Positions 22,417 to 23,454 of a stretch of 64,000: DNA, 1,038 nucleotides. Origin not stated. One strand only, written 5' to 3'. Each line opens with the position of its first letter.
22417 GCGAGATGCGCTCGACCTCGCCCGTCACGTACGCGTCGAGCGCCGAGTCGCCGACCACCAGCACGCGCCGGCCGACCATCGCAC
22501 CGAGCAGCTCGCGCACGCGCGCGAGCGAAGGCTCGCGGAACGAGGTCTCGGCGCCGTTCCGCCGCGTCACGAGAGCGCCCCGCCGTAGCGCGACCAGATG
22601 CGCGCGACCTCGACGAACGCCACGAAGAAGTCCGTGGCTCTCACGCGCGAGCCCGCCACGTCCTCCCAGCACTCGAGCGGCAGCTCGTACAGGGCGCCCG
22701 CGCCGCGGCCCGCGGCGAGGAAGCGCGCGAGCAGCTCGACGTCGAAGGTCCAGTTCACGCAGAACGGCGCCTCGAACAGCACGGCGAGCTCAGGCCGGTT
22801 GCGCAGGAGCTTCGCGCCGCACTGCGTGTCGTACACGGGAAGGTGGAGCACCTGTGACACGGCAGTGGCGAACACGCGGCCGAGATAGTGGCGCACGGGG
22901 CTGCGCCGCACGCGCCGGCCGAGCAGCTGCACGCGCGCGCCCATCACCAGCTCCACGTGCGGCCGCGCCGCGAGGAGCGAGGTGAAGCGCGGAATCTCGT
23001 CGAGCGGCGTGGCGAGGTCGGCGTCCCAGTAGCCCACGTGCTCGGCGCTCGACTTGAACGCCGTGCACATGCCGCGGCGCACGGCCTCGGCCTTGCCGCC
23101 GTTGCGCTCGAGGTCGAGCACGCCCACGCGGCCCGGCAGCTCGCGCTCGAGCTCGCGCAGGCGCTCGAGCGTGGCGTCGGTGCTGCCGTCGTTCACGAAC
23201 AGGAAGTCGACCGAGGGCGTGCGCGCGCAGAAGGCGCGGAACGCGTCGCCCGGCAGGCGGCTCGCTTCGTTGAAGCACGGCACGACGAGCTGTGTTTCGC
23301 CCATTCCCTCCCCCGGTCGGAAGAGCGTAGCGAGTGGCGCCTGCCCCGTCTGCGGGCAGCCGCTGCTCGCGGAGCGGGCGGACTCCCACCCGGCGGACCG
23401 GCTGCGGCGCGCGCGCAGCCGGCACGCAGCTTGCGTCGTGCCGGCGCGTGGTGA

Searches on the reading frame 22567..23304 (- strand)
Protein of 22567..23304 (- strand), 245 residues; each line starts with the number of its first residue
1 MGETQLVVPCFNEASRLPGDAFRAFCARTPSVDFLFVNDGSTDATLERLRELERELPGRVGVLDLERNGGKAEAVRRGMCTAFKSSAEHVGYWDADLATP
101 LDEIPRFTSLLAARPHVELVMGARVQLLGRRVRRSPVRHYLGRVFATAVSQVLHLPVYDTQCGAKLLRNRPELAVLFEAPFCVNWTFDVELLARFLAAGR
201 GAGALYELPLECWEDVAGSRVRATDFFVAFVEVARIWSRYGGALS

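Call 23: search_protein_families(library=pfam, proteins=[window:22567-23304:-], max_evalue=0.001)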
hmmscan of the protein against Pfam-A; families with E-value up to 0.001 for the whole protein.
window:22567-23304:- (245 aa): 2 families
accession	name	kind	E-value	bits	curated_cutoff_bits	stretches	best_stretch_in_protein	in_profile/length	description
PF00535.33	Glycos_transf_2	-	1e-12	48.8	23.3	1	6-168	2-160/168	Glycosyl transferase family 2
PF13641.12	Glyco_tranf_2_3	-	5.3e-08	33.6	27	1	5-128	4-126/230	Glycosyltransferase like family 2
